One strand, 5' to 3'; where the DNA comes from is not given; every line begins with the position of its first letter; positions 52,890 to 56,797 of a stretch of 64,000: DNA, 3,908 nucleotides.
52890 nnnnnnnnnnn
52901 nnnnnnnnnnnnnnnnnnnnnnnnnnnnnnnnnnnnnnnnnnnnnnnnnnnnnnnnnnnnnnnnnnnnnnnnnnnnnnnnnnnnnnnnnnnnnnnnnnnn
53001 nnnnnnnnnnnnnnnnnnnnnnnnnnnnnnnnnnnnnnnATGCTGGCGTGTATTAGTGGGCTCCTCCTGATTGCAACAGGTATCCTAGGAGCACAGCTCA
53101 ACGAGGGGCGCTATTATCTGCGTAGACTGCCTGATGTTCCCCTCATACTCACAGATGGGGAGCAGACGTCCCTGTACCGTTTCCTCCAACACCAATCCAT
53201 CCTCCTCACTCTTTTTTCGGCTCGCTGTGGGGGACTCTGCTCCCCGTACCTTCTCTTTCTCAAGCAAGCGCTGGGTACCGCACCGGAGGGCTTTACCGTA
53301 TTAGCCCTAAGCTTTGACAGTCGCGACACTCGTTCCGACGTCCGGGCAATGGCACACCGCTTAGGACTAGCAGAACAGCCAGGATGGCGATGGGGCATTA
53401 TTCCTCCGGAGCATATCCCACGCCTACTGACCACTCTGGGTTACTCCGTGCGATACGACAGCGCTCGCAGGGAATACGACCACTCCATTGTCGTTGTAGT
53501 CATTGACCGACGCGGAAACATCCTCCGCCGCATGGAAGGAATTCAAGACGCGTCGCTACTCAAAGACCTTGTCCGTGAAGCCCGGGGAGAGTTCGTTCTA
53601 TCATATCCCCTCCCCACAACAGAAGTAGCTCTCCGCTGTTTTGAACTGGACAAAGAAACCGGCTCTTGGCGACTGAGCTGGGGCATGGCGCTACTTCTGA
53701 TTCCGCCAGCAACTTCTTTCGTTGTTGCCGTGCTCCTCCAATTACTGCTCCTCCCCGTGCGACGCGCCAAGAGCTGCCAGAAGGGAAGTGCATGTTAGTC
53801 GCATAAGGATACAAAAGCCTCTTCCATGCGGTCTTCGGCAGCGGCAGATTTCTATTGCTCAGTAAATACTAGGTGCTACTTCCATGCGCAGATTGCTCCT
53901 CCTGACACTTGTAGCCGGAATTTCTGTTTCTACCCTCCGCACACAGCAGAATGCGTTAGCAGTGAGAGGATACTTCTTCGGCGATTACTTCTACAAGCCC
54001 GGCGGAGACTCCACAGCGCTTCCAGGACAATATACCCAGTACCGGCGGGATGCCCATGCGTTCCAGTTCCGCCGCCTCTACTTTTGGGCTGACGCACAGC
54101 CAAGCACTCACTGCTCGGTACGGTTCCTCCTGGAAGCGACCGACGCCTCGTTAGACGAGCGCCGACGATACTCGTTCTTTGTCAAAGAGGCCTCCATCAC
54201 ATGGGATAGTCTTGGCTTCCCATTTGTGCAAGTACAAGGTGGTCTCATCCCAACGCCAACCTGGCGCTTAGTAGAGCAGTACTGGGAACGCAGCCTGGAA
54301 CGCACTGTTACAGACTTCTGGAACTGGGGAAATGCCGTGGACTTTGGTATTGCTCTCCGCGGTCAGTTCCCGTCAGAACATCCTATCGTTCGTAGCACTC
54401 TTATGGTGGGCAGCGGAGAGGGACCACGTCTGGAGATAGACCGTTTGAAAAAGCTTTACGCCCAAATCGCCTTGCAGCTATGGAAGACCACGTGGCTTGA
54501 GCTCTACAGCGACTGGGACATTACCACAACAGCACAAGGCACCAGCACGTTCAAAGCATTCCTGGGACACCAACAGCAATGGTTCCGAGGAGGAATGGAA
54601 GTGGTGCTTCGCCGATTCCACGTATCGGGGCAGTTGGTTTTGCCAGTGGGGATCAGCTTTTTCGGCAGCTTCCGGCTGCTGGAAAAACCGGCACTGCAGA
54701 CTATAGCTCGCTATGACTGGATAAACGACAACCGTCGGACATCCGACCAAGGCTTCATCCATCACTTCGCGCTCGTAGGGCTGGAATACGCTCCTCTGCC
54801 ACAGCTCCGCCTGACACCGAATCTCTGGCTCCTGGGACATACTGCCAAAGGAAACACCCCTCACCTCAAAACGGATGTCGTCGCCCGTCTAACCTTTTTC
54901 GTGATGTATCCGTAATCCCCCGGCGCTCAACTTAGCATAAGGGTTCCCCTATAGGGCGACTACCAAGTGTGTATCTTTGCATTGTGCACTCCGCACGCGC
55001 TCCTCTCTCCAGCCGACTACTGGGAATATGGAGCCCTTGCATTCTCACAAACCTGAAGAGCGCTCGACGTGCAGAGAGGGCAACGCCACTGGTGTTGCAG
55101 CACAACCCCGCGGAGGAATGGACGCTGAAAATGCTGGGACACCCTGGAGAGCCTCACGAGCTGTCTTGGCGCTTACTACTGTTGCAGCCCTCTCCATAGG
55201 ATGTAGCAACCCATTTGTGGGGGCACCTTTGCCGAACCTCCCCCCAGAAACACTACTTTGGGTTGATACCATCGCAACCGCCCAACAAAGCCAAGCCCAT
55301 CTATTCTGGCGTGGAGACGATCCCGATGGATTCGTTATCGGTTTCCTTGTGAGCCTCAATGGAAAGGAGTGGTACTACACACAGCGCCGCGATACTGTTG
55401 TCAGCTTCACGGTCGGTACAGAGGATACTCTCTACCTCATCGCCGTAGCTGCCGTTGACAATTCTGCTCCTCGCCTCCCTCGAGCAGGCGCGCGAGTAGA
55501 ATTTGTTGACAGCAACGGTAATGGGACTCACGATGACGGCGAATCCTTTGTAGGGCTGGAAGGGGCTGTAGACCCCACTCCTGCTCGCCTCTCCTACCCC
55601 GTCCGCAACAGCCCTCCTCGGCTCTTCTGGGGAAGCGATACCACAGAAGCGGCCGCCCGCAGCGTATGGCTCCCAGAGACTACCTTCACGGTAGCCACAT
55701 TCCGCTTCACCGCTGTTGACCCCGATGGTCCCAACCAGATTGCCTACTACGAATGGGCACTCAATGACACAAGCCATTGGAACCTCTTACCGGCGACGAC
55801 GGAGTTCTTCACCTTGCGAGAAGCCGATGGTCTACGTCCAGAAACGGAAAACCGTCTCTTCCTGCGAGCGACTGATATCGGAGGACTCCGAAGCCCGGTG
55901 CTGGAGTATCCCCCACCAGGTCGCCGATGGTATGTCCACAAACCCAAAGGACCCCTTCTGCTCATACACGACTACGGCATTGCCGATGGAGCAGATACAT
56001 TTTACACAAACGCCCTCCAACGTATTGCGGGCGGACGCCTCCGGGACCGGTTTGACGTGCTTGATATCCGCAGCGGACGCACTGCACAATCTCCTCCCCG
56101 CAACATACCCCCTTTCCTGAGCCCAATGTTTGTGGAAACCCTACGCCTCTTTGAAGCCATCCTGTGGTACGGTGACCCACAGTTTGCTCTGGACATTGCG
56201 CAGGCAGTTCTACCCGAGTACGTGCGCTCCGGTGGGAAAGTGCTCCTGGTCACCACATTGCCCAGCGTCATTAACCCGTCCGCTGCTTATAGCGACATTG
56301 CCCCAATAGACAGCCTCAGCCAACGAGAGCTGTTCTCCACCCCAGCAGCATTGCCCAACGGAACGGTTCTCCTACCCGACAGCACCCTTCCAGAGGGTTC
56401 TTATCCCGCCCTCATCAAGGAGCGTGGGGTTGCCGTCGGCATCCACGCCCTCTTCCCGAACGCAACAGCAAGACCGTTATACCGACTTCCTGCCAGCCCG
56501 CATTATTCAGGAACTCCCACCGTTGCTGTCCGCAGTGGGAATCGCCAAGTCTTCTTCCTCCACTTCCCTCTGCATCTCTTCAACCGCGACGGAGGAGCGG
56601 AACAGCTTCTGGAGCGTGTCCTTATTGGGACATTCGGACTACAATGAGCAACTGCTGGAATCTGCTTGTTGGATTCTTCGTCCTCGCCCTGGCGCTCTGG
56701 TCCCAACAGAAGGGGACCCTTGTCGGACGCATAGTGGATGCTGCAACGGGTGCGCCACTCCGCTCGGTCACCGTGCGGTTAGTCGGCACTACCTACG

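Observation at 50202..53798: Heme-copper oxidase cluster whose catalytic subunit has Asn-Glu in place of the cross-linked Tyr: likely a B-family-derived nitric oxide reductase rather than an O2 reductase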

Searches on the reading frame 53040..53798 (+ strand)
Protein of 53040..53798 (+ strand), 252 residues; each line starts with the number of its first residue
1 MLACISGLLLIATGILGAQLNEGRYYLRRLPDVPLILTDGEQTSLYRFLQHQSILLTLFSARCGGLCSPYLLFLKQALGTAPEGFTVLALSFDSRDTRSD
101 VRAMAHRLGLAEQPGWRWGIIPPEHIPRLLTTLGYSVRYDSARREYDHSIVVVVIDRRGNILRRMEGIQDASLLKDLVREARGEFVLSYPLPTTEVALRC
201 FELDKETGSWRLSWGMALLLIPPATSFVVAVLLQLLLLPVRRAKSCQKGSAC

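Call 3: search_protein_families(library=pfam, proteins=[window:53040-53798:+], max_evalue=0.01)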
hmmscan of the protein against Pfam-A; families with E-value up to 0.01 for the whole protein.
window:53040-53798:+ (252 aa): 0 families

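Call 4: search_protein_families(library=ncbifam, proteins=[window:53040-53798:+], max_evalue=0.01)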
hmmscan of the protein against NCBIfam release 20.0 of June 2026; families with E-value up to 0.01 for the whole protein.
window:53040-53798:+ (252 aa): 0 families

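Call 33: search_protein_families(library=pfam, proteins=[window:53040-53798:+], max_evalue=1)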
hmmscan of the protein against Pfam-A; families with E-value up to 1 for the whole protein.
window:53040-53798:+ (252 aa): 0 families

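Call 55: search_solved_structures(query=A3, max_evalue=1, show_alignments=1)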
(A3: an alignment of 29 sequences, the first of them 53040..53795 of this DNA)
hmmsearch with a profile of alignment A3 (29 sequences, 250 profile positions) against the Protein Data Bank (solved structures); distinct sequences matched with E-value up to 1: 14.
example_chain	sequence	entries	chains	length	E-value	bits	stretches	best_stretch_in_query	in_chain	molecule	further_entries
3me7_A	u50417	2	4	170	3.1e-13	53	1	39-176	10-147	Putative uncharacterized protein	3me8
4hde_A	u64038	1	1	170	3.8e-09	39.5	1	61-179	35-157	SCO1/SenC family lipoprotein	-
1on4_A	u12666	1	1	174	6.2e-08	35.6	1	39-188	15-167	Sco1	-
1xzo_A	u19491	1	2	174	6.4e-08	35.5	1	40-188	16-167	Hypothetical protein ypmQ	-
4wbr_D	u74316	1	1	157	6.6e-06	29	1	51-168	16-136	Blr1131 protein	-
4wbj_A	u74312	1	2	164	7.4e-06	28.8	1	51-168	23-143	Blr1131 protein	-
2k6v_A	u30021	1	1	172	2.5e-05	27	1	51-107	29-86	Putative cytochrome c oxidase assembly protein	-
4txo_D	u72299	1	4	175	0.001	21.8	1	51-168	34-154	Blr1131 protein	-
6n5u_A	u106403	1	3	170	0.004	19.8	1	55-170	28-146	Protein SCO1 homolog 1, mitochondrial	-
2m72_A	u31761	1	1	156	0.0043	19.7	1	32-117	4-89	Uncharacterized thioredoxin-like protein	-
4bpy_A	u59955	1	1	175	0.027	17.1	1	39-106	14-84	SCO PROTEIN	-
2ls5_A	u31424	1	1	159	0.12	15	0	37-102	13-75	Uncharacterized protein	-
2rli_A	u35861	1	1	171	0.2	14.2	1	59-186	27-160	SCO2 protein homolog, mitochondrial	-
6flj_A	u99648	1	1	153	0.93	12.1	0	181-226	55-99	Centrosomal protein of 120 kDa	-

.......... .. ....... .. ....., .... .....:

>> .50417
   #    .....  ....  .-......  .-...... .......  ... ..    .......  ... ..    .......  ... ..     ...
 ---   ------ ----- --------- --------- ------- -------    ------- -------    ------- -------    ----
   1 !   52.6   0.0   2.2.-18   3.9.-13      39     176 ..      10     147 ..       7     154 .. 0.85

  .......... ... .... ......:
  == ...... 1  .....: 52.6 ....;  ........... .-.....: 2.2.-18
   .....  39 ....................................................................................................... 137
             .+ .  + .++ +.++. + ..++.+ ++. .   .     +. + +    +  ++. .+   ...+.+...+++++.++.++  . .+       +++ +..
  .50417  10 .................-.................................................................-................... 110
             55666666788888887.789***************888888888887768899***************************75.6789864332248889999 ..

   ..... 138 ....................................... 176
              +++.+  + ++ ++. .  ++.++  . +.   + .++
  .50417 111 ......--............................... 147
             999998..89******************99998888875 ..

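Call 56: search_protein_families(library=pfam, alignment_id=A3, max_evalue=0.01)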
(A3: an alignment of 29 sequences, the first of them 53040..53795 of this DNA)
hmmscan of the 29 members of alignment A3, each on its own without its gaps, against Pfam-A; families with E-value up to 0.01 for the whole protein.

A. member 1, window:53040-53795:+ (252 aa): 0 families

B. families by the number of members that match (of 29 scanned): 4 families
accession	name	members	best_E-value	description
PF02630.20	SCO1-SenC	26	4.2e-09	SCO1/SenC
PF00578.27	AhpC-TSA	3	3.6e-05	AhpC/TSA family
PF13905.12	Thioredoxin_8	2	0.0011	Thioredoxin-like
PF14610.12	Psg1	1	0.0067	Ykl077w/Psg1 (Pma1 Stabilization in Golgi)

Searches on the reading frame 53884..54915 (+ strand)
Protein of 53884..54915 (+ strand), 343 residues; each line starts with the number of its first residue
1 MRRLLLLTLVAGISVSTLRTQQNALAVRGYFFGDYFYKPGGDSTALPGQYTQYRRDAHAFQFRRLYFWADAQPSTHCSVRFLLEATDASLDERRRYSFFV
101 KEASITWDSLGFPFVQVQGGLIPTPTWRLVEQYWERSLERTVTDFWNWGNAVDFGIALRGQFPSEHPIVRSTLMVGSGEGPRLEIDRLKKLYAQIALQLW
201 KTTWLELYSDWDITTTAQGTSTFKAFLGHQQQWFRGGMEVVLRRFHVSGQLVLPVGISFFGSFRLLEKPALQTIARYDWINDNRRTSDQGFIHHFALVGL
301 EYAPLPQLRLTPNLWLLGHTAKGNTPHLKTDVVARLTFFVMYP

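Call 50: search_protein_families(library=pfam, proteins=[window:53884-54915:+], max_evalue=0.001)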
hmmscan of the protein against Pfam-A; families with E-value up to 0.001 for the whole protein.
window:53884-54915:+ (343 aa): 0 families

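Call 78: search_protein_families(library=ncbifam, proteins=[window:53884-54912:+], max_evalue=0.001)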
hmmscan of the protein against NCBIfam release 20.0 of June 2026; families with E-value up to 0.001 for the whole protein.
window:53884-54912:+ (343 aa): 0 families

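Call 80: search_solved_structures(query=window:53884-54912:+, max_evalue=1)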
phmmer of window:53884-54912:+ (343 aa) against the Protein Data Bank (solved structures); distinct sequences matched with E-value up to 1: 0.

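Call 81: search_protein_families(library=pfam, proteins=[window:53884-54912:+], max_evalue=1)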
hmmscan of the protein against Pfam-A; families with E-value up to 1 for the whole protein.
window:53884-54912:+ (343 aa): 0 families

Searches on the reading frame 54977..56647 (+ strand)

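Call 50: search_protein_families(library=pfam, proteins=[window:54977-56647:+], max_evalue=0.001)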
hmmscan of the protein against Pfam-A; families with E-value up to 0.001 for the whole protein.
window:54977-56647:+ (556 aa): 0 families

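Call 81: search_protein_families(library=pfam, proteins=[window:54977-56644:+], max_evalue=1)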
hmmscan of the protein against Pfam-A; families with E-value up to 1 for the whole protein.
window:54977-56644:+ (556 aa): 1 family
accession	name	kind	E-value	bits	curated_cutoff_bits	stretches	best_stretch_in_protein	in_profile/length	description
PF22369.2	GLMA_2nd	-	0.25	11.5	27.7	1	409-430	65-86/138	GLMA-like, second domain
